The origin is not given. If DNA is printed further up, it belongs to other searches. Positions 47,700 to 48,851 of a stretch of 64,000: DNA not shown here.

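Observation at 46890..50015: Tandem Tat-signal paralogues with an acetoacetate-decarboxylase-like pattern, co-oriented with an MFS transporter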

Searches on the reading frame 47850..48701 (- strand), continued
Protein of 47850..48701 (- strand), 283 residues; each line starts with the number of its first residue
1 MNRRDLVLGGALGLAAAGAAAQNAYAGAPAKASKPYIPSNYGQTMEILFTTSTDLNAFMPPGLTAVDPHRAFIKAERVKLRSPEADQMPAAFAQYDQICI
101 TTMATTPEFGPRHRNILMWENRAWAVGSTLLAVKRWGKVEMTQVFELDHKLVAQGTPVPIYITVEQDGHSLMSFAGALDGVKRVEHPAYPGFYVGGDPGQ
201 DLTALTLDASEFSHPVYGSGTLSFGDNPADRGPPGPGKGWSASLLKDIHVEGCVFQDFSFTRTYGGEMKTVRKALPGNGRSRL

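Call 46: search_solved_structures(query=P0076, max_evalue=0.01, show_alignments=5)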
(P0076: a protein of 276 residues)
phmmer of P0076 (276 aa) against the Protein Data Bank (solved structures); distinct sequences matched with E-value up to 0.01: 7.
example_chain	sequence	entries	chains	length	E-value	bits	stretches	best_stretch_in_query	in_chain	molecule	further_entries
5upb_A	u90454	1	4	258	1.5e-18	70.3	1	16-256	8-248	Acetoacetate decarboxylase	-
4jm3_A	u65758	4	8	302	1.7e-11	47.2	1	13-272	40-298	Putative uncharacterized protein mppR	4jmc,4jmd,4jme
4zbo_A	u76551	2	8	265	1.4e-10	44.1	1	13-254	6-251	Acetoacetate decarboxylase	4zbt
6eej_A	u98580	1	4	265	1.6e-10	43.9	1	13-251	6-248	Acetoacetate decarboxylase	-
3c8w_A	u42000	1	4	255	2.4e-07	33.5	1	16-268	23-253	Acetoacetate decarboxylase ADC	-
3bgt_A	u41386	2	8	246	0.00015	24.4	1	24-137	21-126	Probable acetoacetate decarboxylase | Acetoacetate decarboxylase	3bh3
3bh2_A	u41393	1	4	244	0.0045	19.5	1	21-247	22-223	Acetoacetate decarboxylase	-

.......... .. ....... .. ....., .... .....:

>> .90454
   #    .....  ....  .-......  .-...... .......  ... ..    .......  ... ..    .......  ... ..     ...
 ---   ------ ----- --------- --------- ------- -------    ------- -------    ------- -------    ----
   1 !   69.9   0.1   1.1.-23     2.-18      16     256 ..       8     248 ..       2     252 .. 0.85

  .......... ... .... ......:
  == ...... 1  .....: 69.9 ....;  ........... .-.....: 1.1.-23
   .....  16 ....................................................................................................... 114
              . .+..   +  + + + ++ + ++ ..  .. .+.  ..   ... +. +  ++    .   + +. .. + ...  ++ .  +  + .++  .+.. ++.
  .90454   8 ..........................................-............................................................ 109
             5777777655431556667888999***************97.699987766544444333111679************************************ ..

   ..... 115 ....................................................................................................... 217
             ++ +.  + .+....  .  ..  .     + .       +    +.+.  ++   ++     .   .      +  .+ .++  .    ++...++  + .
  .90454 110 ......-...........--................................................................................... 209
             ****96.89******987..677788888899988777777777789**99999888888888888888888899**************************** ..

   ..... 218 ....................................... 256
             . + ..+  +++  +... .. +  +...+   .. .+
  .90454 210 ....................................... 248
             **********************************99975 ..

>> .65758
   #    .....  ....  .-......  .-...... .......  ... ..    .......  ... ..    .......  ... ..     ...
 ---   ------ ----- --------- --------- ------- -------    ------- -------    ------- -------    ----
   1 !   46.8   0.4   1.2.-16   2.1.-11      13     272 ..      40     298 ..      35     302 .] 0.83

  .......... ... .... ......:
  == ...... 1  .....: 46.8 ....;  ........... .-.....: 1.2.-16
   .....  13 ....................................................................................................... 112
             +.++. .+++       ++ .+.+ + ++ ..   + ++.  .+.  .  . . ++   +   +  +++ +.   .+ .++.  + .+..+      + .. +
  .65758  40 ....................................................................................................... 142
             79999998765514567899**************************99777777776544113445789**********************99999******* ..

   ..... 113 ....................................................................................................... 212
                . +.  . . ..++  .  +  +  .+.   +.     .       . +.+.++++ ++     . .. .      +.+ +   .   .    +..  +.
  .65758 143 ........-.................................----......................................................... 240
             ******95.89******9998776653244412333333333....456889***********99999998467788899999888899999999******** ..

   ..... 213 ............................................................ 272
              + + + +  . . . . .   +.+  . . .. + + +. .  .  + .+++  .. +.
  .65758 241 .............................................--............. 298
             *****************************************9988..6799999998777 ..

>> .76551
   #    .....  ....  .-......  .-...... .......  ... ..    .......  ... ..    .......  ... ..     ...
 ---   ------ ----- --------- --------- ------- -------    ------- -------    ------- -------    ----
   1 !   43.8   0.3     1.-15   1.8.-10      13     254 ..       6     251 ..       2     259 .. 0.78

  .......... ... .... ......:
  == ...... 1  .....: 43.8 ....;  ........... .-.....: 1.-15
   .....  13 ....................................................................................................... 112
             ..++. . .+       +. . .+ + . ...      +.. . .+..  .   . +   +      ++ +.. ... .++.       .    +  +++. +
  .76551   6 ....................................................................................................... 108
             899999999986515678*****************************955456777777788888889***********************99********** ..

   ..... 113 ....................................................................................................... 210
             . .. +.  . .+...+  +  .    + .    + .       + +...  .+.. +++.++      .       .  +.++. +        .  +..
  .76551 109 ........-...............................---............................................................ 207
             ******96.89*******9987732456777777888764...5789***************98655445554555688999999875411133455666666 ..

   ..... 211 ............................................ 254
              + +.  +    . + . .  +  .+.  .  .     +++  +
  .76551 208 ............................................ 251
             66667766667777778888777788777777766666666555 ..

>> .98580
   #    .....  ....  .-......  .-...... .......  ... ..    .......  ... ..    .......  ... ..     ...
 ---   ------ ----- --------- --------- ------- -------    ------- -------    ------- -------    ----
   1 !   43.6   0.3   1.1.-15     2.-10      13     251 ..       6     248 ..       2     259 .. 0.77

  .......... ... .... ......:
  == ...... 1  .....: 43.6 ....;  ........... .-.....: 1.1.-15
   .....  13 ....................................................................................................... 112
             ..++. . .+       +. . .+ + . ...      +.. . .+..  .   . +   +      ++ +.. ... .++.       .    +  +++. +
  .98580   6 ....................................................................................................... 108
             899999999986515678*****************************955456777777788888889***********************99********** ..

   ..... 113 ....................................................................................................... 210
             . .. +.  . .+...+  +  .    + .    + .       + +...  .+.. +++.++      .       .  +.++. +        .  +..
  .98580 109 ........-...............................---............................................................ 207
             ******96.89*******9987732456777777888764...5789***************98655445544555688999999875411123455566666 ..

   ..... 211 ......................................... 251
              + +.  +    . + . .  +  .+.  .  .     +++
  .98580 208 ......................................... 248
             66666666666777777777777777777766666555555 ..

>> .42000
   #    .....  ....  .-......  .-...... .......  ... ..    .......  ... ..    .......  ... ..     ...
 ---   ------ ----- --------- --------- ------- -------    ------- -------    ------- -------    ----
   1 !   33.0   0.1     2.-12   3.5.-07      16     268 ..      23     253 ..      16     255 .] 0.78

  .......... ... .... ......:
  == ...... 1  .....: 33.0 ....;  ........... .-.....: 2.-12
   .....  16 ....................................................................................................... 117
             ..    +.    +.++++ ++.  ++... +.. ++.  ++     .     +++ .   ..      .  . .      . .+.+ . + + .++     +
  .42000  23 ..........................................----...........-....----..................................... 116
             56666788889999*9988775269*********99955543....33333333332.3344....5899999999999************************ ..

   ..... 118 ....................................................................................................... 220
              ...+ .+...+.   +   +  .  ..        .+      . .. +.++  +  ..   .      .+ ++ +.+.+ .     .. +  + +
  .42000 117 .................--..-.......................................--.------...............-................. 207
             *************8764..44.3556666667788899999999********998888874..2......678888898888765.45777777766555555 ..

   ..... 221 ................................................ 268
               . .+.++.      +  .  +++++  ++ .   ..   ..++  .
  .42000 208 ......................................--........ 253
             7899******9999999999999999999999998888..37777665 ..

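Call 66: find_encoding_contigs(protein=P0016, flank=10000, max_places=1)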
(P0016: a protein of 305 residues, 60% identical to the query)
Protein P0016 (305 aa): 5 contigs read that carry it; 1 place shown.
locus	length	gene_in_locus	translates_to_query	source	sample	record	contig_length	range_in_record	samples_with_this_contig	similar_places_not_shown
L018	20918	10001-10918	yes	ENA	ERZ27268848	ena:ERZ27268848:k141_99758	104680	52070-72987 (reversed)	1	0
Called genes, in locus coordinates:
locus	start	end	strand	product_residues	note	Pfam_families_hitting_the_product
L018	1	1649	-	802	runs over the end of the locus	PF07715:Plug, PF00593:TonB_dep_Rec_b-barrel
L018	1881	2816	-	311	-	PF00682:HMGL-like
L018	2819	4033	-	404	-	PF02515:CoA_transf_3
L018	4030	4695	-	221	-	PF00694:Aconitase_C, PF27512:LeuD, PF27434:LeuD_C (weak)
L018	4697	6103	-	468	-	PF00330:Aconitase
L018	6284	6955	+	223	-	PF00857:Isochorismatase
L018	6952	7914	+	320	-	PF01522:Polysacc_deac_1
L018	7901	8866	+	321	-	PF01522:Polysacc_deac_1 (faint)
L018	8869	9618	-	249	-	PF09339:HTH_IclR (weak)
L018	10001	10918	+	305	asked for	-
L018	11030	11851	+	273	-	-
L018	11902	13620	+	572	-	PF07626:PSD3 (weak), PF07637:PSD5, PF07631:PSD4, PF07627:PSCyt3, PF07624:PSD2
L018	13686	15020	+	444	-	PF07586:HXXSHH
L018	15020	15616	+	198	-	PF13432:TPR_16 (faint), PF00515:TPR_1 (faint), PF07719:TPR_2 (faint), PF13371:TPR_9 (faint), PF14559:TPR_19 (weak)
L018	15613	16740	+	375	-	-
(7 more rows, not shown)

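Call 67: find_encoding_contigs(protein=P0028, flank=10000, max_places=2)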
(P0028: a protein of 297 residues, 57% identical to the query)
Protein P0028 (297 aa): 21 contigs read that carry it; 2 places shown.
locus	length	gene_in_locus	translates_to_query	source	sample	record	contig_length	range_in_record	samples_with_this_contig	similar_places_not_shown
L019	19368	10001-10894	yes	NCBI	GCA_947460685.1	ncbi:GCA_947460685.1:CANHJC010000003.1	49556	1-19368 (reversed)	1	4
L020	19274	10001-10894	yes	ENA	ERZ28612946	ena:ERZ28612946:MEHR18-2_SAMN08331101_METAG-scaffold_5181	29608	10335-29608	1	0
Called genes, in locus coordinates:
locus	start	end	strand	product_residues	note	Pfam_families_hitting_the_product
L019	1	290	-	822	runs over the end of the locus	PF07715:Plug, PF00593:TonB_dep_Rec_b-barrel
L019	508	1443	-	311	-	PF00682:HMGL-like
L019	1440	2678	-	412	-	PF02515:CoA_transf_3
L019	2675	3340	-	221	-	PF00694:Aconitase_C, PF27512:LeuD, PF27434:LeuD_C (weak)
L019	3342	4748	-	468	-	PF00330:Aconitase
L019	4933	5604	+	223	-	PF00857:Isochorismatase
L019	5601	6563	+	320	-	PF01522:Polysacc_deac_1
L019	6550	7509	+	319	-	-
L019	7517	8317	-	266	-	PF09339:HTH_IclR, PF12802:MarR_2 (faint), PF01047:MarR (weak)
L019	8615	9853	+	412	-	PF07690:MFS_1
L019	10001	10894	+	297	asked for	-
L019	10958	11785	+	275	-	-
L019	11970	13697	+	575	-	PF07626:PSD3 (faint), PF07637:PSD5, PF07631:PSD4, PF07627:PSCyt3, PF07624:PSD2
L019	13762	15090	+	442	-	PF07586:HXXSHH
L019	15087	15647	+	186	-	PF07719:TPR_2 (faint), PF13432:TPR_16, PF13371:TPR_9 (weak), PF14559:TPR_19 (weak)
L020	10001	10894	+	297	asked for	-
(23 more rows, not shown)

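Call 68: find_encoding_contigs(protein=P0020, flank=10000, max_places=1)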
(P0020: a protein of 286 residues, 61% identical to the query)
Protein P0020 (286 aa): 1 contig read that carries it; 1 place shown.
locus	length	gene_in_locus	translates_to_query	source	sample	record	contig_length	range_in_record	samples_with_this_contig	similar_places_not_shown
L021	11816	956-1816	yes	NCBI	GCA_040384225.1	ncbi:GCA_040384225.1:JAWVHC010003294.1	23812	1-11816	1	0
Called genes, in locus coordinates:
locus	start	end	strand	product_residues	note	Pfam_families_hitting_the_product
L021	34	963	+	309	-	-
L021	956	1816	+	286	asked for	-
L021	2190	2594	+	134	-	-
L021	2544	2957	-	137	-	-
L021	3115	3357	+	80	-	-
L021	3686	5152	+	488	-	PF00916:Sulfate_transp, PF01740:STAS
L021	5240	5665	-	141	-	PF02082:Rrf2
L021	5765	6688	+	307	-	PF01134:GIDA (faint), PF01266:DAO (faint), PF03486:HI0933_like (faint), PF07992:Pyr_redox_2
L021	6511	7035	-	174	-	-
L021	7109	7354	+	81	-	-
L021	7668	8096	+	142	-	PF11149:DUF2924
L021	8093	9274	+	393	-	PF00239:Resolvase, PF07508:Recombinase (weak)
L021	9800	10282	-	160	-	-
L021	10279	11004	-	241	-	PF00027:cNMP_binding (weak), PF13545:HTH_Crp_2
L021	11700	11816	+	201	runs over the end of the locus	PF01464:SLT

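Call 80: predict_structure(alignment_id=A4)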
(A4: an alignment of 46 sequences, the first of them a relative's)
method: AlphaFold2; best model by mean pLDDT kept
length: 279 residues; sequences in the alignment: 46
mean_pLDDT: 85.2   pTM: 0.81
mean pLDDT of the five models: 85.2, 85.1, 85.1, 84.7, 84.0
residues with pLDDT >= 90: 188; 70-90: 35; 50-70: 23; < 50: 33
segments of 3 or more residues with pLDDT < 50: 1-33
pLDDT, mean of each block of 10 residues (from residue 1): 41 41 42 53 93 98 97 95 63 80 98 97 83 91 94 97 98 98 96 92 91 94 98 94 98 96 80 89
secondary structure, 60 per line:
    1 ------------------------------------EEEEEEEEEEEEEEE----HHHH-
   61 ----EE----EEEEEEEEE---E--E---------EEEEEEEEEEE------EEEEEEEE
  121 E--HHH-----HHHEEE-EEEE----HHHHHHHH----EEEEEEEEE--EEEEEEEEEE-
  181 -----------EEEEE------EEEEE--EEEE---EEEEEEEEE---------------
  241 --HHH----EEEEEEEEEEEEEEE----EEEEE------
elements in order: E37-51 H56-59 E71-79 E96-106 E113-121 E135-137 E139-142 H147-154 E159-167 E170-179 E192-196 E203-207 E210-213 E217-225 E250-264 E269-273

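Call 82: search_protein_families(library=pfam, proteins=[L006:11982-12221:+], max_evalue=0.01)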
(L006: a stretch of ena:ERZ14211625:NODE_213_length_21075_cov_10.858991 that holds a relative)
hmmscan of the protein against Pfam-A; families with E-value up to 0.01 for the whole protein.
L006:11982-12221:+ (79 aa): 0 families
